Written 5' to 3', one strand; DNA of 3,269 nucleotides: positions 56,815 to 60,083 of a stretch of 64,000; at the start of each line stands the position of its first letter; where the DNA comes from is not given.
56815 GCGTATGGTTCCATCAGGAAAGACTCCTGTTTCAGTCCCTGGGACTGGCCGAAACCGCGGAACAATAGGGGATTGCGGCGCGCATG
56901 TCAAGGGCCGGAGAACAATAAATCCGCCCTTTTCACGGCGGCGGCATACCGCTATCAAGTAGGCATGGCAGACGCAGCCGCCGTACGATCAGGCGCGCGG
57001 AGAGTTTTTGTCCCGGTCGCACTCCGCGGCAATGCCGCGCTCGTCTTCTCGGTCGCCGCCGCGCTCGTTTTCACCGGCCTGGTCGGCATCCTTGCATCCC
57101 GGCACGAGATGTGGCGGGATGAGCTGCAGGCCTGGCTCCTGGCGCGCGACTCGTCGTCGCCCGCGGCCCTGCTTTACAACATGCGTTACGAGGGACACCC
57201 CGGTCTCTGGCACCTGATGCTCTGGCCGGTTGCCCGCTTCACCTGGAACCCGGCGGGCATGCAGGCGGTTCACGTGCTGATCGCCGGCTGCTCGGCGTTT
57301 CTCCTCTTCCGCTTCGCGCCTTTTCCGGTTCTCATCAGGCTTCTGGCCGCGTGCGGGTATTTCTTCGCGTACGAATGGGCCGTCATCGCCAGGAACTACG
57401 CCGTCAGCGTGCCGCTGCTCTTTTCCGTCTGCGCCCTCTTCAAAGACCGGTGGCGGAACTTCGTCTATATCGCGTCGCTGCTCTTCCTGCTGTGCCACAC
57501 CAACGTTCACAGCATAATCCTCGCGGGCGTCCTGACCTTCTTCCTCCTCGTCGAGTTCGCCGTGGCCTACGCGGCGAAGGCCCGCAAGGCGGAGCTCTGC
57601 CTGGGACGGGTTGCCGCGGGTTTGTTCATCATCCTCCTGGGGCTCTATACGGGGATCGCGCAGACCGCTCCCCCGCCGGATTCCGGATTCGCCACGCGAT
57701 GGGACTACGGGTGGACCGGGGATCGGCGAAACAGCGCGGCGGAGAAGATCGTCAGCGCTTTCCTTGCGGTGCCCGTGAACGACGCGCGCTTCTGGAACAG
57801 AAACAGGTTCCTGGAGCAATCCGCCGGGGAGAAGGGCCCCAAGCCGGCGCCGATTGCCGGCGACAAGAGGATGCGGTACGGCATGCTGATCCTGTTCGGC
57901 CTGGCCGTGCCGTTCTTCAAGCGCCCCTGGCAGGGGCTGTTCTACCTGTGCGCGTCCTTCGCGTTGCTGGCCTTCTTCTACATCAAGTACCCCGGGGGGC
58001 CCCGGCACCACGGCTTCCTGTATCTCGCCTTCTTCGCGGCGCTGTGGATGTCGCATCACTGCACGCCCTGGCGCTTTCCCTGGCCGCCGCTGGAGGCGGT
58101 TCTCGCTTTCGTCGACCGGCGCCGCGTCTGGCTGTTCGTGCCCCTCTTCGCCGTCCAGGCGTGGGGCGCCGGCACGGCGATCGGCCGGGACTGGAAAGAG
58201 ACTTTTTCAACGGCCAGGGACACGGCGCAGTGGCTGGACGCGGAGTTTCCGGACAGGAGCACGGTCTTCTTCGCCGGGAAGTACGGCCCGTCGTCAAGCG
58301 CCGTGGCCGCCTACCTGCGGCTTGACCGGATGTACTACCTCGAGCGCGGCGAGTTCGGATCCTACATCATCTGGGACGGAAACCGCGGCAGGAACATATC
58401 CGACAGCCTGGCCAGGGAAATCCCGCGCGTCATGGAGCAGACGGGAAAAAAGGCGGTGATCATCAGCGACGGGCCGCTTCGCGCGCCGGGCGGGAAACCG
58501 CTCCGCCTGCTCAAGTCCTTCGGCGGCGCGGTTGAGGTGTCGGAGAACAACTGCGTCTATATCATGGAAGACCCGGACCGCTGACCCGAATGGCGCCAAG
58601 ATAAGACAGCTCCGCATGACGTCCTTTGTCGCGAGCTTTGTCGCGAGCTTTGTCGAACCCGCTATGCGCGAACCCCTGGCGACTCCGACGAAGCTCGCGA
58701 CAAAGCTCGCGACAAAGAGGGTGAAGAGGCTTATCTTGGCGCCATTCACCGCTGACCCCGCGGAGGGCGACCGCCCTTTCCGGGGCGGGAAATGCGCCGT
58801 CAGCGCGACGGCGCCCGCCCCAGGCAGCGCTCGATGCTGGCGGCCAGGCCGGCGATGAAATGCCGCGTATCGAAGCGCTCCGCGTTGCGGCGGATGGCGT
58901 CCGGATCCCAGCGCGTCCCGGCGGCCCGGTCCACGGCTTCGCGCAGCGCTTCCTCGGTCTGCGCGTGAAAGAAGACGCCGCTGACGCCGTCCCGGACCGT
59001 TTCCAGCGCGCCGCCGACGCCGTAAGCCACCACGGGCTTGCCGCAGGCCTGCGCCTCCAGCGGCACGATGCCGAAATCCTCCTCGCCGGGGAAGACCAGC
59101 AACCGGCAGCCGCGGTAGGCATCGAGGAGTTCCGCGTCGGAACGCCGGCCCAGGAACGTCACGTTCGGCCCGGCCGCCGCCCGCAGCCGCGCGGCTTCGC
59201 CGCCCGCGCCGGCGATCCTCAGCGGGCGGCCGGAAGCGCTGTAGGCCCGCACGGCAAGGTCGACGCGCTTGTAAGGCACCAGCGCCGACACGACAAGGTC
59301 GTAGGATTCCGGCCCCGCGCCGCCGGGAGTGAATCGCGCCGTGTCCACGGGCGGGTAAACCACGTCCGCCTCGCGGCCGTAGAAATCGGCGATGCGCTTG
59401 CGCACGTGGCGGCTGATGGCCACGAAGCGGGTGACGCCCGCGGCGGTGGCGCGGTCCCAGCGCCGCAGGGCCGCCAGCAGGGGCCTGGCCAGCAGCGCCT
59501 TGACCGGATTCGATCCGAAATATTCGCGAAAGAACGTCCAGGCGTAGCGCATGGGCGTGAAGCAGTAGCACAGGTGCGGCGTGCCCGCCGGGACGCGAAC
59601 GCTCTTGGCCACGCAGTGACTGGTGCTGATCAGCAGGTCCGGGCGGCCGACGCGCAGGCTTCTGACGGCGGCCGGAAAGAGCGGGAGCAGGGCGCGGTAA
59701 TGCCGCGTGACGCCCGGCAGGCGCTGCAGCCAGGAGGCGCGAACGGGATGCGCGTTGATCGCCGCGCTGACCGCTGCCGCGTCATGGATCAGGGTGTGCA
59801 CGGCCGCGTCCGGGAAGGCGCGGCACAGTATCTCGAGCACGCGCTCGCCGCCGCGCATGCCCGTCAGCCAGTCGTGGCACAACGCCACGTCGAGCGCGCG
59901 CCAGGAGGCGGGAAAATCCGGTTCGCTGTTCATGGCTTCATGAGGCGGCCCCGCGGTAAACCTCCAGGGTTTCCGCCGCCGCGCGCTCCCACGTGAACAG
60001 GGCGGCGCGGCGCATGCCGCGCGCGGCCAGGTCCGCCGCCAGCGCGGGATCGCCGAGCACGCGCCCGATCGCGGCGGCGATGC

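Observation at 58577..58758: MITE-like insertion: a 160-bp element with perfect 18-bp TIRs, 11-bp target-site duplication and an internal tandem-12-mer palindrome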

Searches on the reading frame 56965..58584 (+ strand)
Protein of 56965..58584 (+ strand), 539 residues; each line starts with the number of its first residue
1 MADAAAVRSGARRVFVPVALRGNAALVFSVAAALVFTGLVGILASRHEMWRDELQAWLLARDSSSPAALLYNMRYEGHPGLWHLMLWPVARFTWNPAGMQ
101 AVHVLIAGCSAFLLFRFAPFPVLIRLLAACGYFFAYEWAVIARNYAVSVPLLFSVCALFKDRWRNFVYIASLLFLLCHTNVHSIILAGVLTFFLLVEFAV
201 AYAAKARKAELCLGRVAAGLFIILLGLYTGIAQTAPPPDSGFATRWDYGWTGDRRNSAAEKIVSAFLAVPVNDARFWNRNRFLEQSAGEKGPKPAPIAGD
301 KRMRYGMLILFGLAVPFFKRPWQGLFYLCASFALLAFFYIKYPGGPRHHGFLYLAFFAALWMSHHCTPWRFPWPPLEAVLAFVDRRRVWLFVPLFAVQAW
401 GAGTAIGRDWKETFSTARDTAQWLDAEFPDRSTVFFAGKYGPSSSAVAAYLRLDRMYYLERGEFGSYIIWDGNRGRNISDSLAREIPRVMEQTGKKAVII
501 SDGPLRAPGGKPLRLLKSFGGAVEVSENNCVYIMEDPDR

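Call 24: find_homologous_proteins(query=window:56965-58584:+, max_evalue=1e-20)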
Query window:56965-58584:+ (539 aa): 246 proteins with E <= 1e-20 among 8000 candidates; the best 120 are listed.
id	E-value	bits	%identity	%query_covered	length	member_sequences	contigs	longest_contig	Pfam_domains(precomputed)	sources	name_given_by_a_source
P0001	0.0e+0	1244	100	100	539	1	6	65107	-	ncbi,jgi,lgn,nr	ncbi:MAG: hypothetical protein FJ225_04080 [Lentisphaerae bacterium]|nr:hypothetical protein [Lentis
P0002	2.7e-208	712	58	96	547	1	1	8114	-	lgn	-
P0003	1.8e-191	656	57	94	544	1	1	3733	-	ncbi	-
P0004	3.7e-184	632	56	93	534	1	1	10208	-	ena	-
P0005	2.7e-182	626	52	98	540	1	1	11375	-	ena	-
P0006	3.0e-169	583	56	82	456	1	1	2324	-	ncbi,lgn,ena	-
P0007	8.4e-149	515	45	94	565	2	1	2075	-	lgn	-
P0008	1.0e-148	515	49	94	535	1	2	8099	-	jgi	jgi:hypothetical protein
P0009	1.8e-147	511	48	92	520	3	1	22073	-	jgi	-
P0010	5.0e-147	509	51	90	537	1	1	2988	-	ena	-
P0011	2.1e-146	507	50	93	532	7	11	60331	-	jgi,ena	-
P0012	2.1e-144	501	48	95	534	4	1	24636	-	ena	-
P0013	1.4e-143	498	48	93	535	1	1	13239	-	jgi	-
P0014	4.0e-143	496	49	95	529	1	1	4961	-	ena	-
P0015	1.2e-141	491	48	95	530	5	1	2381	-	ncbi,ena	-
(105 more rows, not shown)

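Call 26: find_encoding_contigs(protein=P0002, flank=3000, max_places=2)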
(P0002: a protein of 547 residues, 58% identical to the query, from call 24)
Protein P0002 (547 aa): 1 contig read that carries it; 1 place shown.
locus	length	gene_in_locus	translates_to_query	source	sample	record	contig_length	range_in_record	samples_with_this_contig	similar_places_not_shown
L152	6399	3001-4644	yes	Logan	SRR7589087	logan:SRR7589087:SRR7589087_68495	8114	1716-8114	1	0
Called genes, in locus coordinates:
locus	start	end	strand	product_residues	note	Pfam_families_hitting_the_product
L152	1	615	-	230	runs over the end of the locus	-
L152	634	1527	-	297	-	PF00135:COesterase, PF20434:BD-FAE, PF07859:Abhydrolase_3, PF00326:Peptidase_S9 (faint)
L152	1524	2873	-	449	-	PF00884:Sulfatase, PF01663:Phosphodiest (weak), PF01676:Metalloenzyme (faint), PF16347:SGSH_C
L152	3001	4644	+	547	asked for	-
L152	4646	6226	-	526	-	PF00884:Sulfatase, PF01663:Phosphodiest, PF16347:SGSH_C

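Call 27: find_encoding_contigs(protein=P0004, flank=3000, max_places=2)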
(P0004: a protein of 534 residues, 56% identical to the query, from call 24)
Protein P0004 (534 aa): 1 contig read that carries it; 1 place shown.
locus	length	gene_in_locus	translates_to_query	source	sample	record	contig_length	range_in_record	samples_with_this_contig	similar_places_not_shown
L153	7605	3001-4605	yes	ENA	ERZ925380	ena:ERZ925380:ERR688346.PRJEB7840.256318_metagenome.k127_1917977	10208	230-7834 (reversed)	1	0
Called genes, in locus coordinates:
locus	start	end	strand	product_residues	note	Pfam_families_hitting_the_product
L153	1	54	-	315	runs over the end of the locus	PF13365:Trypsin_2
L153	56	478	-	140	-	PF13453:Zn_ribbon_TFIIB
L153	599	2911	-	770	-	PF14498:Glyco_hyd_65N_2, PF22124:Glyco_hydro_95_cat, PF21307:Glyco_hydro_95_C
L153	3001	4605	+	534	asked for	-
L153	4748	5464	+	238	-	PF00657:Lipase_GDSL, PF04311:DUF459, PF13472:Lipase_GDSL_2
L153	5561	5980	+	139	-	-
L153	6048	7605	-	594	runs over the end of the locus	?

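Call 28: find_encoding_contigs(protein=P0005, flank=3000, max_places=2)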
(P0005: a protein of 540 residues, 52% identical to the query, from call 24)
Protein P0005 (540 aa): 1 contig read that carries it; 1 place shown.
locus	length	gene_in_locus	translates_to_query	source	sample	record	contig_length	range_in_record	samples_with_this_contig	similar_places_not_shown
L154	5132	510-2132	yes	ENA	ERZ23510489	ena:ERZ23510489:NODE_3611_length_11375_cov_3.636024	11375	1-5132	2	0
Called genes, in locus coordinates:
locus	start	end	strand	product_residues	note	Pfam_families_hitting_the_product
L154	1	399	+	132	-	?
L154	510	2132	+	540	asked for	-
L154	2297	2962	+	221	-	PF01812:5-FTHF_cyc-lig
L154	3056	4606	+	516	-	PF12072:RNase_Y_N, PF08668:HDOD (faint), PF00013:KH_1, PF01966:HD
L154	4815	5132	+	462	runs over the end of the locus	PF00890:FAD_binding_2, PF01266:DAO (weak), PF01593:Amino_oxidase, PF03486:HI0933_like (faint), PF07992:Pyr_redox_2 (faint), PF12831:FAD_oxidored (weak), PF13450:NAD_binding_8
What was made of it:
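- Tried and rejected: Empty site in relatives: the best homologues of the membrane protein are 52-58% identical and sit in different gene neighbourhoods (calls 24, 26-28).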

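Call 30: find_encoding_contigs(protein=P0001, flank=1500, max_places=10)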
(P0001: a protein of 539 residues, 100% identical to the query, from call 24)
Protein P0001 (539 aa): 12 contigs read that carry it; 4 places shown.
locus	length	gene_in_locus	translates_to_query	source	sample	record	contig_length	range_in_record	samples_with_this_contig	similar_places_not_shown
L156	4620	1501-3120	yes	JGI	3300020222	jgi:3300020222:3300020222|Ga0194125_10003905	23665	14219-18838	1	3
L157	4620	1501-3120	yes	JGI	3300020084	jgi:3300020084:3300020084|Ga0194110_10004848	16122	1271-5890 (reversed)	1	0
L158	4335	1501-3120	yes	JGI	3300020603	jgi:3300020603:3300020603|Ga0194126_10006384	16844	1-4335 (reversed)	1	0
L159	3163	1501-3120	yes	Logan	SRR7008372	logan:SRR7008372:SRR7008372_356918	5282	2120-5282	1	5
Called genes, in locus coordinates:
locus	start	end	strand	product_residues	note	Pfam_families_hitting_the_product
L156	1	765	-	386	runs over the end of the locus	PF01018:GTP1_OBG, PF01926:MMR_HSR1, PF02421:FeoB_N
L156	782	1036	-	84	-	PF01016:Ribosomal_L27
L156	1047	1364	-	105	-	PF00829:Ribosomal_L21p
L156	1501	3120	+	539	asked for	-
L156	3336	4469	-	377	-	PF13439:Glyco_transf_4, PF00534:Glycos_transf_1, PF13692:Glyco_trans_1_4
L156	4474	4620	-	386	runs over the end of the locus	PF13439:Glyco_transf_4, PF13579:Glyco_trans_4_4, PF20706:GT4-conflict, PF00534:Glycos_transf_1, PF13692:Glyco_trans_1_4, PF13524:Glyco_trans_1_2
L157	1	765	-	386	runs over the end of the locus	PF01018:GTP1_OBG, PF01926:MMR_HSR1, PF02421:FeoB_N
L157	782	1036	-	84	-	PF01016:Ribosomal_L27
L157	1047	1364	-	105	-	PF00829:Ribosomal_L21p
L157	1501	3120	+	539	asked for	-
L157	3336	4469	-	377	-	PF13439:Glyco_transf_4, PF00534:Glycos_transf_1, PF13692:Glyco_trans_1_4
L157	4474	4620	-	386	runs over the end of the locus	PF13439:Glyco_transf_4, PF13579:Glyco_trans_4_4, PF20706:GT4-conflict, PF00534:Glycos_transf_1, PF13692:Glyco_trans_1_4, PF13524:Glyco_trans_1_2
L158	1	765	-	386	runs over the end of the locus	PF01018:GTP1_OBG, PF01926:MMR_HSR1, PF02421:FeoB_N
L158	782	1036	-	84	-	PF01016:Ribosomal_L27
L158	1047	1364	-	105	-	PF00829:Ribosomal_L21p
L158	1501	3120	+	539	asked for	-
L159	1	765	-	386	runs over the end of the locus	PF01018:GTP1_OBG, PF01926:MMR_HSR1, PF02421:FeoB_N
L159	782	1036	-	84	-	PF01016:Ribosomal_L27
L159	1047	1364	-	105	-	PF00829:Ribosomal_L21p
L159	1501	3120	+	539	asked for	-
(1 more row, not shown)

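Call 34: search_protein_families(library=pfam, proteins=[window:56965-58584:+], max_evalue=0.01)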
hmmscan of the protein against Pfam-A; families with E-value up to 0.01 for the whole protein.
window:56965-58584:+ (539 aa): 0 families

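Call 56: list_cluster_members(proteins=[L162:180-1628:+, L162:2424-4961:+, P0001])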
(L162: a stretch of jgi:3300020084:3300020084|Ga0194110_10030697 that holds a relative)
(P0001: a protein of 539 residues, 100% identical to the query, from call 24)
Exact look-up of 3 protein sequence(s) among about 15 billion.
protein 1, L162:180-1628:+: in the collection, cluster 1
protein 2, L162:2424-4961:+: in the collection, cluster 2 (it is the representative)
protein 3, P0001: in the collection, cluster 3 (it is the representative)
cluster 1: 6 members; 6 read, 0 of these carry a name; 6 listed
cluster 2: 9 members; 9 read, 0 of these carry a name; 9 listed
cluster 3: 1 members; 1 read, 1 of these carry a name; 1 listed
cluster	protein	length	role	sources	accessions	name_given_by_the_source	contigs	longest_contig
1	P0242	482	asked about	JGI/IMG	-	-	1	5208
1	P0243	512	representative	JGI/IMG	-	-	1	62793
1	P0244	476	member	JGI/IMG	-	-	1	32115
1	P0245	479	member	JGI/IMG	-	-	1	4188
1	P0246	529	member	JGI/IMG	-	-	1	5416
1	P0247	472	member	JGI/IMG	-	-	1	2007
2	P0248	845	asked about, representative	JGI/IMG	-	-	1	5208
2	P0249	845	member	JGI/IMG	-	-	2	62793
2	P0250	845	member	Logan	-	-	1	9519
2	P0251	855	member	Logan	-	-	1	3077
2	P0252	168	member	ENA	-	-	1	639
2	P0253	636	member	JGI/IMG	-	-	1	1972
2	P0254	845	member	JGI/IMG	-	-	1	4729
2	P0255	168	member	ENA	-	-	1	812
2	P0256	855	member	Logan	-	-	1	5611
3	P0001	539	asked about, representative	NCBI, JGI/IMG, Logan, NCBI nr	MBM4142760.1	MAG: hypothetical protein FJ225_04080 [Lentisphaerae bacterium] | hypothetical protein [Lentisphaerota bacterium]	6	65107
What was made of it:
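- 56965..58584 (+): Upstream flanking gene: 539-aa predicted membrane protein with no Pfam hit. Its TGA stop (58582-58584) lies inside the left copy of the duplication, so the insertion leaves the protein unchanged. An identical protein is named FJ225_04080 [Lentisphaerae bacterium] by NCBI (calls 24, 56).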

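Call 57: find_encoding_contigs(protein=P0249, flank=3000, max_places=4)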
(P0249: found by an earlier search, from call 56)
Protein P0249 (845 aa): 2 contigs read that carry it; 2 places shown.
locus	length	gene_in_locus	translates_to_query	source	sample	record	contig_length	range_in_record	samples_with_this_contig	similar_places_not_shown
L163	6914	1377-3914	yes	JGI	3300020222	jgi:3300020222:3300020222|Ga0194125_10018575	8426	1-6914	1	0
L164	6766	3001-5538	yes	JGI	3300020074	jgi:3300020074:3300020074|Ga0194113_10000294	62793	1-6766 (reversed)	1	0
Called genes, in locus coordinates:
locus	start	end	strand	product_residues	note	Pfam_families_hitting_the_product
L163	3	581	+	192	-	?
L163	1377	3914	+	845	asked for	PF21231:GH141_M (faint), PF13229:Beta_helix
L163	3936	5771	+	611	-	PF00664:ABC_membrane, PF00005:ABC_tran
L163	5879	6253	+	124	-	PF00884:Sulfatase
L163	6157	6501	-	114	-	-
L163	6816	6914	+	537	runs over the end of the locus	?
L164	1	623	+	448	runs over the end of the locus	PF00890:FAD_binding_2 (weak), PF01134:GIDA (weak), PF01266:DAO (faint), PF07992:Pyr_redox_2 (weak), PF12831:FAD_oxidored, PF13450:NAD_binding_8 (weak)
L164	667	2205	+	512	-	PF00884:Sulfatase, PF16347:SGSH_C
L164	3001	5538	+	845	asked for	PF21231:GH141_M (faint), PF13229:Beta_helix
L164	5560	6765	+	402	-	?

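Call 58: find_encoding_contigs(protein=P0250, flank=3000, max_places=4)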
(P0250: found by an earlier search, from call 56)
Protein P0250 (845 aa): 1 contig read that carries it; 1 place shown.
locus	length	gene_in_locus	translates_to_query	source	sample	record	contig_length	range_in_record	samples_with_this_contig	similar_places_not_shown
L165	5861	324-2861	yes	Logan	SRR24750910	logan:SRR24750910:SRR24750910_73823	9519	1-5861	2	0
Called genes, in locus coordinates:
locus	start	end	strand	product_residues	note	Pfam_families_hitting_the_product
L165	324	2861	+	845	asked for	PF21231:GH141_M (faint), PF13229:Beta_helix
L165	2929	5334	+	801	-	PF01055:Glyco_hydro_31_2nd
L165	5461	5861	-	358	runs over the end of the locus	PF00266:Aminotran_5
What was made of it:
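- On Prokaryotic MITE: The nearest relatives are not syntenic (calls 26-28, 58).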

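Call 62: find_encoding_contigs(protein=P0244, flank=3000, max_places=3)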
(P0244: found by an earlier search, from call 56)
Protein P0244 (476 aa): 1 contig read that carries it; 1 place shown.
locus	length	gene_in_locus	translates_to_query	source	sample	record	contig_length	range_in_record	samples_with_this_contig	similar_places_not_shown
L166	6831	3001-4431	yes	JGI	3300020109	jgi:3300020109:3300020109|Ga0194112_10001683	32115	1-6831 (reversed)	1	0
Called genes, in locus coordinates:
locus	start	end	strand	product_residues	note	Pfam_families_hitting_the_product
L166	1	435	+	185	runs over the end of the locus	PF12796:Ank_2, PF00023:Ank, PF24521:Ank_KRIT1 (weak), PF00023:Ank (weak), PF13637:Ank_4, PF12796:Ank_2, PF13857:Ank_5, PF13637:Ank_4, +2 more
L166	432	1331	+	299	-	PF13646:HEAT_2 (weak), PF03130:HEAT_PBS (faint), PF02985:HEAT (faint), PF13513:HEAT_EZ (weak), PF13646:HEAT_2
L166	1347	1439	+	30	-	-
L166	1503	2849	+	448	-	PF00890:FAD_binding_2 (weak), PF01134:GIDA (weak), PF01266:DAO (faint), PF07992:Pyr_redox_2 (weak), PF12831:FAD_oxidored, PF13450:NAD_binding_8 (weak)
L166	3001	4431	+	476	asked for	PF00884:Sulfatase, PF16347:SGSH_C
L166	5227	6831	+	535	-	?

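Call 63: find_encoding_contigs(protein=P0254, flank=3000, max_places=3)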
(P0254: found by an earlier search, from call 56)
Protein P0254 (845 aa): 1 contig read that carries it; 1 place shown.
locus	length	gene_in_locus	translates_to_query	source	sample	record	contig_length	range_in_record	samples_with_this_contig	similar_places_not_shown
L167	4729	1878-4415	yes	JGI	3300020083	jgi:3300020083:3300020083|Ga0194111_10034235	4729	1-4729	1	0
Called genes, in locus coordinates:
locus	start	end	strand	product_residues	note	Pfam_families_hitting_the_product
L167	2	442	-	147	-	?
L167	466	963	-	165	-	-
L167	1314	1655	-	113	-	-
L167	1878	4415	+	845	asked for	PF21231:GH141_M (faint), PF13229:Beta_helix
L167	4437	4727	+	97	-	?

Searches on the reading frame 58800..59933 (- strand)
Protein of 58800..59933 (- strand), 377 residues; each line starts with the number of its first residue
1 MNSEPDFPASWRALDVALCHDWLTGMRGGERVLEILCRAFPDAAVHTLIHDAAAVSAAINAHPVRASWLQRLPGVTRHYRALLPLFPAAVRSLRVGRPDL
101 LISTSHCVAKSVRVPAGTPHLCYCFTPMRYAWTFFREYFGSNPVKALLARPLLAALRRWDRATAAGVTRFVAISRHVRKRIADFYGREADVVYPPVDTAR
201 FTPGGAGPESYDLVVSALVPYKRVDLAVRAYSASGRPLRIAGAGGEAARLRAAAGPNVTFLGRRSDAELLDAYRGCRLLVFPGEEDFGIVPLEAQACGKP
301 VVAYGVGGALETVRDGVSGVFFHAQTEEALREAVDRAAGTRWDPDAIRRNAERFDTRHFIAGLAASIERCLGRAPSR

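Call 14: find_encoding_contigs(protein=window:58800-59933:-, flank=10000, max_places=10)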
Protein window:58800-59933:- (377 aa): 5 contigs read that carry it; 4 places shown.
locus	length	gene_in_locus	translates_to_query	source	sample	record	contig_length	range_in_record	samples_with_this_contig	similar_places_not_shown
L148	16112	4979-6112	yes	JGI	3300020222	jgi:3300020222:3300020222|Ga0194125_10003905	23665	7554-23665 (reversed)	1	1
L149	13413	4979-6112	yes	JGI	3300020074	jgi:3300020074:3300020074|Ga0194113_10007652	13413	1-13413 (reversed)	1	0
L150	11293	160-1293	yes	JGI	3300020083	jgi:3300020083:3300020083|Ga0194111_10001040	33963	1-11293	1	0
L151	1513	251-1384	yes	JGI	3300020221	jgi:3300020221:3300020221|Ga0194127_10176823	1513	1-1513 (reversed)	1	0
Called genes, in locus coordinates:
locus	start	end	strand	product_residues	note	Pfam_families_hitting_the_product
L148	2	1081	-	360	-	?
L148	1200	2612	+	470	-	-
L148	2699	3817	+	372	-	PF13439:Glyco_transf_4, PF20706:GT4-conflict, PF00534:Glycos_transf_1, PF13692:Glyco_trans_1_4, PF13524:Glyco_trans_1_2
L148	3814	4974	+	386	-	PF13439:Glyco_transf_4, PF13579:Glyco_trans_4_4, PF20706:GT4-conflict, PF00534:Glycos_transf_1, PF13692:Glyco_trans_1_4, PF13524:Glyco_trans_1_2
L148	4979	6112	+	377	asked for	PF13439:Glyco_transf_4, PF00534:Glycos_transf_1, PF13692:Glyco_trans_1_4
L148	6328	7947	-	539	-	-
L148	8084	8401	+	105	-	PF00829:Ribosomal_L21p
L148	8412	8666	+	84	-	PF01016:Ribosomal_L27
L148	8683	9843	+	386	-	PF01018:GTP1_OBG, PF01926:MMR_HSR1, PF02421:FeoB_N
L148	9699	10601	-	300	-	PF00152:tRNA-synt_2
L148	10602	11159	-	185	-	PF08207:EFP_N, PF01132:EFP, PF09285:Elong-fact-P_C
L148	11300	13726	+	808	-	PF02518:HATPase_c, PF00204:DNA_gyraseB, PF01751:Toprim, PF00986:DNA_gyraseB_C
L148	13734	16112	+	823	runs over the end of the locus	PF00521:DNA_topoisoIV, PF03989:DNA_gyraseA_C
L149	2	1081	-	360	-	?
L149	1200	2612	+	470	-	-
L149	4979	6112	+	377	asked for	PF13439:Glyco_transf_4, PF00534:Glycos_transf_1, PF13692:Glyco_trans_1_4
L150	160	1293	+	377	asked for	PF13439:Glyco_transf_4, PF00534:Glycos_transf_1, PF13692:Glyco_trans_1_4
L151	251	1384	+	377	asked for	PF13439:Glyco_transf_4, PF00534:Glycos_transf_1, PF13692:Glyco_trans_1_4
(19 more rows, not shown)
